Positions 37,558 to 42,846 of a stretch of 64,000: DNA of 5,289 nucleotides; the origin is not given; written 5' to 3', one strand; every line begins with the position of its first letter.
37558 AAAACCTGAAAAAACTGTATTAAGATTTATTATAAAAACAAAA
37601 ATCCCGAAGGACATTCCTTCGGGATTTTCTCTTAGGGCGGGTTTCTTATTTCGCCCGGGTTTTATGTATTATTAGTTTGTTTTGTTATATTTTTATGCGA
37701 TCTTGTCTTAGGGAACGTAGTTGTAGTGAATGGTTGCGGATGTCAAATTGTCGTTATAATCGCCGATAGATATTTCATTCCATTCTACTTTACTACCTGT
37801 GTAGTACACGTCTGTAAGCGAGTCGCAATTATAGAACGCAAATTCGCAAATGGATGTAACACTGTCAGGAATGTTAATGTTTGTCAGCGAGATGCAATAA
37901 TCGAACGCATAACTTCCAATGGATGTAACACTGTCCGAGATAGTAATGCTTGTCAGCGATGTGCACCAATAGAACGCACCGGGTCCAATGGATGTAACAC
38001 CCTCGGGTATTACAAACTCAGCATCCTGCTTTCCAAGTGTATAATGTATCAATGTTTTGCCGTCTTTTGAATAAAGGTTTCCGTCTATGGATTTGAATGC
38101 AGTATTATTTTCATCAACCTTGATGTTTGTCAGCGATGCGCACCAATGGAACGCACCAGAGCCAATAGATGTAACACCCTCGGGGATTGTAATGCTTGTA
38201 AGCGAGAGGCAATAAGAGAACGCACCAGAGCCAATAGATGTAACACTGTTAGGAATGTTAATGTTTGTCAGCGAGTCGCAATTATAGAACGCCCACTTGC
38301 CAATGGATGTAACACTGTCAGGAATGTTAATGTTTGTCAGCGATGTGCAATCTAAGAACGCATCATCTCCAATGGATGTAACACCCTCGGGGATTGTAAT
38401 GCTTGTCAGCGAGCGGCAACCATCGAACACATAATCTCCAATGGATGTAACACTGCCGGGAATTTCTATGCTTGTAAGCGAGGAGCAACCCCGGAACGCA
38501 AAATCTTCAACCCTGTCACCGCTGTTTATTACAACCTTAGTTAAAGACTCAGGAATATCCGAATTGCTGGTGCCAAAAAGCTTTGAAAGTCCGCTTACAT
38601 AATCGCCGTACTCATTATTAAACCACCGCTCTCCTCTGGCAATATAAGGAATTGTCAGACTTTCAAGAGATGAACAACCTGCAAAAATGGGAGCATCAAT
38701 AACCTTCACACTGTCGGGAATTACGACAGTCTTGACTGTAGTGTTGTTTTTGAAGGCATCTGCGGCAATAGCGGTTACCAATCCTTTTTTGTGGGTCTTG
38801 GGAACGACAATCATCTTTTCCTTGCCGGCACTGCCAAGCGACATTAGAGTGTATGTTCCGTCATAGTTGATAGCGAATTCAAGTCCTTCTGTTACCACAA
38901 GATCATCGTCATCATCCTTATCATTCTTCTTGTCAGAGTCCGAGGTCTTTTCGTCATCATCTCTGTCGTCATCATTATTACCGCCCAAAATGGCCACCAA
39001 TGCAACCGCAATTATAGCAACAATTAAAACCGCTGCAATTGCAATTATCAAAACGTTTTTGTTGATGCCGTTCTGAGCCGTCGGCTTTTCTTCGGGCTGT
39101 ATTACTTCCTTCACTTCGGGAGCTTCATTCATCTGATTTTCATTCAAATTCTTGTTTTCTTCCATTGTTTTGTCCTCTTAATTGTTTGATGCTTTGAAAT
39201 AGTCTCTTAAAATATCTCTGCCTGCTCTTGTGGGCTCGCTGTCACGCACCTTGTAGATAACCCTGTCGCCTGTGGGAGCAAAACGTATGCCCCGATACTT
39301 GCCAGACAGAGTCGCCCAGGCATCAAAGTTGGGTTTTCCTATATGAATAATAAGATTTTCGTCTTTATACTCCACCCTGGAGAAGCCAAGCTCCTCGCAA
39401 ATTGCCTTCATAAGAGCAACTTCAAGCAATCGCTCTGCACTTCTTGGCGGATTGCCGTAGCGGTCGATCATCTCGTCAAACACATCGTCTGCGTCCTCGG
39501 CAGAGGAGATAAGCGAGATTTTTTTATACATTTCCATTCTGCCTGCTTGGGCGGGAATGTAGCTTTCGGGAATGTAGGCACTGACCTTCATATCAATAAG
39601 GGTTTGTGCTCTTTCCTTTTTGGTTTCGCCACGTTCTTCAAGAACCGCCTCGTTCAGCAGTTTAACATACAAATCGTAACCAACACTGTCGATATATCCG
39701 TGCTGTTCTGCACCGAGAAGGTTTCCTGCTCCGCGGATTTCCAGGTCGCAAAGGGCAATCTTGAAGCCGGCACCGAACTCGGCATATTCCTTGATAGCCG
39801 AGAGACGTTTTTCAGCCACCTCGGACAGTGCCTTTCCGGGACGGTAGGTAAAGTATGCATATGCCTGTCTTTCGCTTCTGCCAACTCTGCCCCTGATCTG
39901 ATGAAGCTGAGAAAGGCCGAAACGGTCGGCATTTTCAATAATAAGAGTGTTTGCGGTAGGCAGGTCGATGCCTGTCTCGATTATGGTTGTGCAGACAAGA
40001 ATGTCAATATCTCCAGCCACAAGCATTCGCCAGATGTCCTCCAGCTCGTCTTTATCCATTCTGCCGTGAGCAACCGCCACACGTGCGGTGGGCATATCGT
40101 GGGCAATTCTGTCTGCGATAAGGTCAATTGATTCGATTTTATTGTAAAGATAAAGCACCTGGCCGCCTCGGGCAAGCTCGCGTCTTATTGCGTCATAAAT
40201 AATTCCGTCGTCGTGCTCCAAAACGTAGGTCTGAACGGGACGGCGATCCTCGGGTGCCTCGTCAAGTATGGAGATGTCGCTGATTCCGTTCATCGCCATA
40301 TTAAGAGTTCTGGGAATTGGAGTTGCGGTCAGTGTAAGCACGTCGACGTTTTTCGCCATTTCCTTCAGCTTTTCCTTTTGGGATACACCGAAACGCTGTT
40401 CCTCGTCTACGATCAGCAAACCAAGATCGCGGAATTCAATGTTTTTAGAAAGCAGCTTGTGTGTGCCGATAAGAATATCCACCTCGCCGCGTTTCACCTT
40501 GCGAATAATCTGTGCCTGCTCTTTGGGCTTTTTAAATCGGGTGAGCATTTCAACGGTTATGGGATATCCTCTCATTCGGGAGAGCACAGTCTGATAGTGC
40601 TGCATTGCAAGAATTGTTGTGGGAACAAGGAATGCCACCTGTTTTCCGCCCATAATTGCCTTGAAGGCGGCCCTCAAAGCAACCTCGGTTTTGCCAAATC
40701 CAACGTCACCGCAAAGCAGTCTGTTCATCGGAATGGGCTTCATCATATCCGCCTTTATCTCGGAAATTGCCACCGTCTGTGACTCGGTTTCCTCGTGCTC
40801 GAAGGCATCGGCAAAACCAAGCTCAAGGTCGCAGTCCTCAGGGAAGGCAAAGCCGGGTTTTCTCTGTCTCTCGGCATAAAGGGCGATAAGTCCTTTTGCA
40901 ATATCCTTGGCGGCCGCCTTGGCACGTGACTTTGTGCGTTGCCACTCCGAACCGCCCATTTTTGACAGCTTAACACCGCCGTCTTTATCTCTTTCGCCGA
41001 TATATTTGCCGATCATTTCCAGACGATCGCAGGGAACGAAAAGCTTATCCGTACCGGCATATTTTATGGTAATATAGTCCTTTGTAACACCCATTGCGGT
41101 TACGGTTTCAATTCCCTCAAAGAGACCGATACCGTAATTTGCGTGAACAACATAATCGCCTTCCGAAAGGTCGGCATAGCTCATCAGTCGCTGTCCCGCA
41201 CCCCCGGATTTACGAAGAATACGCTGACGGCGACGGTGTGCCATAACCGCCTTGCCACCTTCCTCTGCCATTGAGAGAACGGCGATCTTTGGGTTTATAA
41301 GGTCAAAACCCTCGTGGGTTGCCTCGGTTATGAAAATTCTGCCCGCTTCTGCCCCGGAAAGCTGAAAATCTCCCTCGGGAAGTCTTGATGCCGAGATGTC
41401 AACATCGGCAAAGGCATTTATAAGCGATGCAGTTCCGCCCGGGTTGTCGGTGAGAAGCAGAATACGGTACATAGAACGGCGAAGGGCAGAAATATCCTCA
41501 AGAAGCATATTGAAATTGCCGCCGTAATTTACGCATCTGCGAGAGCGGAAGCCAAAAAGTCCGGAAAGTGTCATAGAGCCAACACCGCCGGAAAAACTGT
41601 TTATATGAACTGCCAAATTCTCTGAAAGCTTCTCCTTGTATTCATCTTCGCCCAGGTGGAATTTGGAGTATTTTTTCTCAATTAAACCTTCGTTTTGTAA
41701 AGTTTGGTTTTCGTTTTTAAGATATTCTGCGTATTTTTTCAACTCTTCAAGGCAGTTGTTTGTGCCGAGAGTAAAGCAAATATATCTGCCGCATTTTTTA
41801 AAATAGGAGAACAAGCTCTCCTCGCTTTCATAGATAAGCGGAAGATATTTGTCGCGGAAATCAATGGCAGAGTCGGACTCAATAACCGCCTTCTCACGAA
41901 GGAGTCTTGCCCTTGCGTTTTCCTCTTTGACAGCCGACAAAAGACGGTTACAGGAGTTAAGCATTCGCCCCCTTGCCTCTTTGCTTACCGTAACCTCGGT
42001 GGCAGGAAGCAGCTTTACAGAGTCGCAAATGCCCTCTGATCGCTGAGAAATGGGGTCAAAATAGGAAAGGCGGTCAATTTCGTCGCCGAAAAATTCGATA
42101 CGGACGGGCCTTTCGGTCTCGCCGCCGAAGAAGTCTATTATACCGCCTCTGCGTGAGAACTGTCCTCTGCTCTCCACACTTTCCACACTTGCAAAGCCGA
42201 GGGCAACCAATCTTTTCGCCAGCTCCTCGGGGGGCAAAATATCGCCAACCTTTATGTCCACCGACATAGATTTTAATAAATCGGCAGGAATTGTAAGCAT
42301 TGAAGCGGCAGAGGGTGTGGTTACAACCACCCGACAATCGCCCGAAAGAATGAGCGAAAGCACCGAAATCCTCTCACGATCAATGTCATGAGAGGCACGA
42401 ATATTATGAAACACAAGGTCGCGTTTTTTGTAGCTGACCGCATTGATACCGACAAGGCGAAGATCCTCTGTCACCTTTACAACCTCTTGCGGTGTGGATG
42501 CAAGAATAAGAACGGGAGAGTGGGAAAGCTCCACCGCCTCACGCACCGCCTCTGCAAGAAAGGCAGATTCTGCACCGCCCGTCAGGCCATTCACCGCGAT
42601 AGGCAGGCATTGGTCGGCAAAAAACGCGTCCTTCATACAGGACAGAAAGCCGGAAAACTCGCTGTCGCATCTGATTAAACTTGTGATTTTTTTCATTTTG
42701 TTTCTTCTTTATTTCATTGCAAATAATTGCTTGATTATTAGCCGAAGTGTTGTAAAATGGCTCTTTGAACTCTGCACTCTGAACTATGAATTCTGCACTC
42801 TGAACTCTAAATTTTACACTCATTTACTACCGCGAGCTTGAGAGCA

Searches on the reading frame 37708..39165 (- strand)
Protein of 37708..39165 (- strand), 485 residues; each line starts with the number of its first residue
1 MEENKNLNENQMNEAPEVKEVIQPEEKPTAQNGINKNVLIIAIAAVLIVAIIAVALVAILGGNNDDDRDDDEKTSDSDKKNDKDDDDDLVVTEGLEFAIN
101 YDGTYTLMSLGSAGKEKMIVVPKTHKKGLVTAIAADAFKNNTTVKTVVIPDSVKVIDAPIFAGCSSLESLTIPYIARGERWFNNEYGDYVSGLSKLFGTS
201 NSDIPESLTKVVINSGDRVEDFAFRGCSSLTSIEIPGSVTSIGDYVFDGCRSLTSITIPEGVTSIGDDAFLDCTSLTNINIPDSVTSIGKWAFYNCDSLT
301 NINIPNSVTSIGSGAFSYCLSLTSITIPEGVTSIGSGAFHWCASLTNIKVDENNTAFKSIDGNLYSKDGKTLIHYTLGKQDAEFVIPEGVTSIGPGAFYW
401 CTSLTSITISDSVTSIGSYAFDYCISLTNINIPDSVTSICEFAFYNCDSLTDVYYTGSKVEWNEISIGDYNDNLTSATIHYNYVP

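Call 91: search_protein_families(library=pfam, proteins=[window:37708-39165:-], max_evalue=0.00001)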
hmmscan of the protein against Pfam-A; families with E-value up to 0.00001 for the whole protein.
window:37708-39165:- (485 aa): 2 families
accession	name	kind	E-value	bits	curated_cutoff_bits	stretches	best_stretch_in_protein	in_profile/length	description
PF13306.12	LRR_5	-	4.1e-88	292.2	27.7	4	240-358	1-116/127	BspA type Leucine rich repeat region (6 copies)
PF13855.12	LRR_8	-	4.4e-13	49.2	27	0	216-257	13-55/61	Leucine rich repeat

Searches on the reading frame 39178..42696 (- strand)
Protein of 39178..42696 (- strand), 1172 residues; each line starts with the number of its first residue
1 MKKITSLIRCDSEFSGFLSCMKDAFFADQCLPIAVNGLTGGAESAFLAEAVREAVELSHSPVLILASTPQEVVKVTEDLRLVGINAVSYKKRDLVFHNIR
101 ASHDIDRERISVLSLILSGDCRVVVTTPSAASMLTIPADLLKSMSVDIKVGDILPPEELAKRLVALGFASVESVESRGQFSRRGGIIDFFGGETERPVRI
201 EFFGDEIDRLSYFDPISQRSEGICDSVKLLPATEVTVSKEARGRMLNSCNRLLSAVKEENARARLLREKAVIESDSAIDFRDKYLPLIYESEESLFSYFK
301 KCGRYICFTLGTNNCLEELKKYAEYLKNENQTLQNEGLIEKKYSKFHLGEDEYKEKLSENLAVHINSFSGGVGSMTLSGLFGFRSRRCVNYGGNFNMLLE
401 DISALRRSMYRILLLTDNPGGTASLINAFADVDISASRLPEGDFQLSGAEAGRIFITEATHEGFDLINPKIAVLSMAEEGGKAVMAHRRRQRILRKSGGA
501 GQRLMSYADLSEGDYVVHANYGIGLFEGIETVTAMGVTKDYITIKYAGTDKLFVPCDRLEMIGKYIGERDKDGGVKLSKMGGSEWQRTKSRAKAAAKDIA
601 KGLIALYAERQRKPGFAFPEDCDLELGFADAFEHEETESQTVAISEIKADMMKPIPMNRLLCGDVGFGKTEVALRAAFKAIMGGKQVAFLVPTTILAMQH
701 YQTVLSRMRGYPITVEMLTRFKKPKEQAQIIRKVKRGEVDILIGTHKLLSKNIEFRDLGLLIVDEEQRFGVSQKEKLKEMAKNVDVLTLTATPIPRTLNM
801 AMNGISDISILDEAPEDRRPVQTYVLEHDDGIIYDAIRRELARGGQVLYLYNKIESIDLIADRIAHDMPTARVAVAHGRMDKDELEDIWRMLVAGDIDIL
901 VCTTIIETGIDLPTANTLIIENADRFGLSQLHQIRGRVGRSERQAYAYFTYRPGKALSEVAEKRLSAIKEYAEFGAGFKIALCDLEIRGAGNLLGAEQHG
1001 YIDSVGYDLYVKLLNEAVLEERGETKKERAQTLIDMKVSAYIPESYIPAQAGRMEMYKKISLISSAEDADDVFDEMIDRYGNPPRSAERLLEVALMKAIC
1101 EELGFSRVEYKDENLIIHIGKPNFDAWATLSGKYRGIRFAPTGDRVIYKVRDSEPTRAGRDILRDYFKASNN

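Call 91: search_protein_families(library=pfam, proteins=[window:39178-42696:-], max_evalue=0.00001)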
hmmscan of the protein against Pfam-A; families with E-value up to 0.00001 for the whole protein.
window:39178-42696:- (1172 aa): 6 families
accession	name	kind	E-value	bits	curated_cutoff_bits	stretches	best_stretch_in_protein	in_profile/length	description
PF00270.35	DEAD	-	2.5e-26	92.8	26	1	640-799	4-165/167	DEAD/DEAH box helicase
PF03461.20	TRCF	-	1.7e-24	86.5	25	1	1037-1121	2-86/95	TRCF domain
PF00271.37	Helicase_C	-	1.8e-22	80.1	23.5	1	836-941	5-109/110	Helicase conserved C-terminal domain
PF17757.6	UvrB_inter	-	2.3e-22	79.3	22.9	1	146-234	1-90/91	UvrB interaction domain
PF02559.22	CarD_TRCF_RID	-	1.2e-20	73.8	23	1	510-566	1-57/57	CarD-like/TRCF RID domain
PF04851.21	ResIII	-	4.1e-09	37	22.5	1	638-793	6-162/164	Type III restriction enzyme, res subunit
